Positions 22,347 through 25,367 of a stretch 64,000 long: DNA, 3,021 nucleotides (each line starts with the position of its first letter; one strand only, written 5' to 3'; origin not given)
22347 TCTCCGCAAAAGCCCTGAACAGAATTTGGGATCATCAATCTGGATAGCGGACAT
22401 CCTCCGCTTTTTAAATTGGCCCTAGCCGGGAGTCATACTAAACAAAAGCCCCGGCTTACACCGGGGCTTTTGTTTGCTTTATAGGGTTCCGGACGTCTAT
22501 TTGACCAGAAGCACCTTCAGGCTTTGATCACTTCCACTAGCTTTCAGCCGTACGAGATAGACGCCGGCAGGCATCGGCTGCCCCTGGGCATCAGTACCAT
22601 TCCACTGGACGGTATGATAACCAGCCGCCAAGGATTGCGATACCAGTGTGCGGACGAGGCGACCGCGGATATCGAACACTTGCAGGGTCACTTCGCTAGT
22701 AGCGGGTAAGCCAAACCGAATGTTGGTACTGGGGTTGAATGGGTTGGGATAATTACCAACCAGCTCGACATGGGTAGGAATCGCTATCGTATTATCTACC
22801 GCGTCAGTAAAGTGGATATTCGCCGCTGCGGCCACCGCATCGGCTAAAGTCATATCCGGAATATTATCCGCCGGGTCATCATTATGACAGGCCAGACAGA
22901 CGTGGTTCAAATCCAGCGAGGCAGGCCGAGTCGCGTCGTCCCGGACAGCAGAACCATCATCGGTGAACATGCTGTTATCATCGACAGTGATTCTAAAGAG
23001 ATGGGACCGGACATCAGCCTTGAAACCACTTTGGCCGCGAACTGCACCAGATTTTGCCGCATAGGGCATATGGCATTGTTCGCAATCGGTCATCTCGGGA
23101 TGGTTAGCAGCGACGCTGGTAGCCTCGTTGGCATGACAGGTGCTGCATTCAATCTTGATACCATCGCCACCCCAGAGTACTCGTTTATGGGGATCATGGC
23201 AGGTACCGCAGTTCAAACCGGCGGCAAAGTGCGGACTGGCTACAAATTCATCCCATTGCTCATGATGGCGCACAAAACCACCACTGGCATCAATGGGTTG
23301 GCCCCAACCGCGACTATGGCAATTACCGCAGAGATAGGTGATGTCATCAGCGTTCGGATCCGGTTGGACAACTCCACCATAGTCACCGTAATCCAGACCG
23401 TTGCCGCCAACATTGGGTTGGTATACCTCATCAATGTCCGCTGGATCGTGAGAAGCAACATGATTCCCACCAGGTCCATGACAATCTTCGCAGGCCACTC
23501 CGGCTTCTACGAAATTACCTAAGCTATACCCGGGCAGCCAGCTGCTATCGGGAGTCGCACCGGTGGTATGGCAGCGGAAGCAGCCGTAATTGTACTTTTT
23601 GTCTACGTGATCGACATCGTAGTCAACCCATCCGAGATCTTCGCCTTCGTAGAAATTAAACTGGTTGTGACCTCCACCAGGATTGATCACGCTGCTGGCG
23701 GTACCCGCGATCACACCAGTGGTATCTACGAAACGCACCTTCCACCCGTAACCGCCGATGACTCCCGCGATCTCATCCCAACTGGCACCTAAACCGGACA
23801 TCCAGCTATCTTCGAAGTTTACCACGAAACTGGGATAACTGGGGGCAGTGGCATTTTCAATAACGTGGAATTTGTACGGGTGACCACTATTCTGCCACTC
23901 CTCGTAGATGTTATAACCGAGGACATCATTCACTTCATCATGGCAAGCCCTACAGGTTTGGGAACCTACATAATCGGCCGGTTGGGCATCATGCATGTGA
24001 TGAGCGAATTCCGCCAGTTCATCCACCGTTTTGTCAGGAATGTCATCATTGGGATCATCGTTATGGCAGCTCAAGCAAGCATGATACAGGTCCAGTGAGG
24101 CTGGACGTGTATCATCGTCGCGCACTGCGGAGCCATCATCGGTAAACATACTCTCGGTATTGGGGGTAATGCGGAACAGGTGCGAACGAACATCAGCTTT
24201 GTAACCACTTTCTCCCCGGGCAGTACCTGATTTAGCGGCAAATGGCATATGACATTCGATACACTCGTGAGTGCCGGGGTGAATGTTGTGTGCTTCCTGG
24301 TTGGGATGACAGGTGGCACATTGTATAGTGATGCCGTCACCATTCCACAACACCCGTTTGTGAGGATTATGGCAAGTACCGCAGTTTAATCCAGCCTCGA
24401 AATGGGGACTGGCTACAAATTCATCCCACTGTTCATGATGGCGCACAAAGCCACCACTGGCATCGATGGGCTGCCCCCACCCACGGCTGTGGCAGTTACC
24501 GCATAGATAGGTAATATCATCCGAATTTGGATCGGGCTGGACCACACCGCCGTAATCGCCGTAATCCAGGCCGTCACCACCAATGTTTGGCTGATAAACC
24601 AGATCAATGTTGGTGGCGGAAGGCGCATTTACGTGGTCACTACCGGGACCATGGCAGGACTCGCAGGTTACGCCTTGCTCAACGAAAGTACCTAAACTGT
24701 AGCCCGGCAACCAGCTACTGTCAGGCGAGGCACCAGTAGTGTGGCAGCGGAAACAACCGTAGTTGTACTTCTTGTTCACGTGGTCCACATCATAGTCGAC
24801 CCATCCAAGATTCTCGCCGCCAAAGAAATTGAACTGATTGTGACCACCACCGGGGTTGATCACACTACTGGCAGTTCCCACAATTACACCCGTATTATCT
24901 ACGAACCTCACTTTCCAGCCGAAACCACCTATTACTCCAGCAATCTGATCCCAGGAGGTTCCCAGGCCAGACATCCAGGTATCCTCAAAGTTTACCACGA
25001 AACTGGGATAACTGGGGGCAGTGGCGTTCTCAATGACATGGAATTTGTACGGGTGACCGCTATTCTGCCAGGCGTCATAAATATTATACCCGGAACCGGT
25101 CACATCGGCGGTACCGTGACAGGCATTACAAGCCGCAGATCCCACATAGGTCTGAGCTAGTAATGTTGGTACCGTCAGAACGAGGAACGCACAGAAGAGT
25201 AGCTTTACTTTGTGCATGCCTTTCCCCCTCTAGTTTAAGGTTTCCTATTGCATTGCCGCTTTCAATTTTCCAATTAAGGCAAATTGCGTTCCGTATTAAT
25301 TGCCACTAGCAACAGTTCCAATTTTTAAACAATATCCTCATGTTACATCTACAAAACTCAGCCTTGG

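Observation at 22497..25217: Sixteen-heme c-type cytochrome with a type IX secretion sorting tail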

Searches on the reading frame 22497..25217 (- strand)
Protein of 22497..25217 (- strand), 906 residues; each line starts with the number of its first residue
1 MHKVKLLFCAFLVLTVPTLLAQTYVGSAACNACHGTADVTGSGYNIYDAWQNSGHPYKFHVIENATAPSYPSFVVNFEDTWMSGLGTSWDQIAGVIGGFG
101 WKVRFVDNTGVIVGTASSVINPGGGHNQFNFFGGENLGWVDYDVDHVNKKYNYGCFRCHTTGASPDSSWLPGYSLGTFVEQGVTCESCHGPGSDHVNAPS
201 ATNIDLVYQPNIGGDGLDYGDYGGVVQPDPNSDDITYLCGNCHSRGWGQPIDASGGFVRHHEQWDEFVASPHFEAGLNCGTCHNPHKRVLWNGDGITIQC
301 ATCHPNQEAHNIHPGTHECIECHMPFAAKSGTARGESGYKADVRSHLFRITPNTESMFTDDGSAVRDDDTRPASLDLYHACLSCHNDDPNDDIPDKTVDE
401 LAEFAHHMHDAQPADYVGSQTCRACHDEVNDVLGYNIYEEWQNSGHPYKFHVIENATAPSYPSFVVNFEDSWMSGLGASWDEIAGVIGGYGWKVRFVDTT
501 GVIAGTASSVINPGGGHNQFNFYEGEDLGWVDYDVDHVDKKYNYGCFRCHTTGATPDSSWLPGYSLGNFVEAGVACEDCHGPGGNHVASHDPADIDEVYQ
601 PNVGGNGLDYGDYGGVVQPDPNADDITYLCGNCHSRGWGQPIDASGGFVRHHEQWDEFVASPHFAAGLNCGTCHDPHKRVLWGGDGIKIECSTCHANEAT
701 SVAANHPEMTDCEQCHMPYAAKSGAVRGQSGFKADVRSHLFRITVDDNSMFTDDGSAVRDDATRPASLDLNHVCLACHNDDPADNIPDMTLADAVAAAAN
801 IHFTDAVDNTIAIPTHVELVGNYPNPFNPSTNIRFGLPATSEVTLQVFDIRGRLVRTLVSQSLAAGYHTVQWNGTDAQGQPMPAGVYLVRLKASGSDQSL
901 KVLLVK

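Call 4: search_protein_families(library=pfam, proteins=[window:22497-25217:-], max_evalue=1)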
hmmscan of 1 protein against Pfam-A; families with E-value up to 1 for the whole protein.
window:22497-25217:- (906 aa): 12 families
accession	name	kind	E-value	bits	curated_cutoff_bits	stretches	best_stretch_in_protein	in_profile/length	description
PF14522.11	Cytochrome_C7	-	4.6e-20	71.6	24.8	8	626-695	12-66/67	Cytochrome c7 and related cytochrome c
PF13860.13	FlgD_ig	-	5.8e-14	52.3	27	1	835-895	14-77/79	FlgD Ig-like domain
PF13435.11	Cytochrome_C554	-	6.8e-14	53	20.8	2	149-190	45-84/84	Cytochrome c554 and c-prime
PF14537.11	Cytochrom_c3_2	-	1.6e-09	38.5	25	2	688-723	6-40/79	Cytochrome c3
PF18962.6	Por_Secre_tail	-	2.8e-06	28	27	1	823-900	2-71/75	Secretion system C-terminal sorting domain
PF09699.15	Paired_CXXCH_1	-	4.9e-05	23.4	20.6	1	275-308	6-40/41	Doubled CXXCH motif (Paired_CXXCH_1)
PF09526.16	DUF2387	-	0.0063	17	25.9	1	664-703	5-45/72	Probable metal-binding protein (DUF2387)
PF10029.15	DUF2271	-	0.018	15.2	27.3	1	856-898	65-107/136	Predicted periplasmic protein (DUF2271)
PF13585.12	CHU_C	-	0.019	15.5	27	1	840-896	26-75/86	CHU_C Type IX secretion signal domain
PF02085.21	Cytochrom_CIII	-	0.021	15.6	22.9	2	270-327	26-86/101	Class III cytochrome C family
PF01873.23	eIF-5_eIF-2B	-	0.04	14.3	27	0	278-304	89-115/117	Domain found in IF2B/IF5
PF09963.14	DUF2197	-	0.17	12.7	22.2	0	236-245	31-40/56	Uncharacterized protein conserved in bacteria (DUF2197)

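Call 5: search_protein_families(library=ncbifam, proteins=[window:22497-25217:-], max_evalue=1)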
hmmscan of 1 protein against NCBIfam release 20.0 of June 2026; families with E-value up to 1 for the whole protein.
window:22497-25217:- (906 aa): 17 families
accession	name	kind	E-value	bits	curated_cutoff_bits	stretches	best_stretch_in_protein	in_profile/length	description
NF041198.1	UshA_like_PCGU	equivalog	1e-15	57.3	275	3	147-201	437-491/519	UshA-like (seleno)protein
NF041028.1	decahem_GSU2203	exception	4e-11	42.7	325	4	155-202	39-87/317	GSU2203 family decaheme c-type cytochrome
NF033707.1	T9SS_sortase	equivalog_domain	7.4e-11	40.4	420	1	816-897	995-1081/1095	type IX secretion system sortase PorU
NF005176.1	PRK06655.1-1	equivalog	3e-10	40.3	230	1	838-903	94-161/197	flagellar hook assembly protein FlgD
TIGR03508.1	decahem_SO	subfamily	3e-09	36.8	192.2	3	181-202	33-54/258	DmsE family decaheme c-type cytochrome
TIGR04183.1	Por_Secre_tail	domain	4.9e-09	36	23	1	823-903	2-70/72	T9SS type A sorting domain-containing protein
NF052323.1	T9SSA_dep_M6i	equivalog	1.3e-08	33.3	600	1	820-901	958-1034/1043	T9SS-dependent M6-like inactivated metalloprotease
NF009276.0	PRK12633.1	equivalog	2.3e-08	34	383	1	840-898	128-186/234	flagellar basal body rod modification protein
NF009277.0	PRK12634.1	equivalog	4.6e-06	26.9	333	1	839-890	120-171/221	flagellar basal body rod modification protein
NF038113.1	T9SSA_dep_M36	equivalog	1.5e-05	23.4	885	1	812-903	790-867/869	T9SS-dependent M36 family metallopeptidase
NF009453.0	PRK12813.1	equivalog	2.9e-05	23.7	264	1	845-901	128-181/223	flagellar basal body rod modification protein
NF052228.1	T9SS_PorZ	equivalog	2.9e-05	22.7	260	1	820-894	673-743/757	type IX secretion system anionic LPS delivery protein PorZ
NF009452.0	PRK12812.1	equivalog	5.7e-05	22.5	258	1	842-892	153-205/289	flagellar basal body rod modification protein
NF045713.1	CxxCH_16_HmcA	equivalog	0.073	11.7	400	2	379-440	133-195/541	sulfate respiration complex hexadecaheme cytochrome HmcA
NF041259.1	mono_DmmA_fam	domain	0.077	13.3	60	0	292-330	46-84/101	dimethylamine monooxygenase subunit DmmA family protein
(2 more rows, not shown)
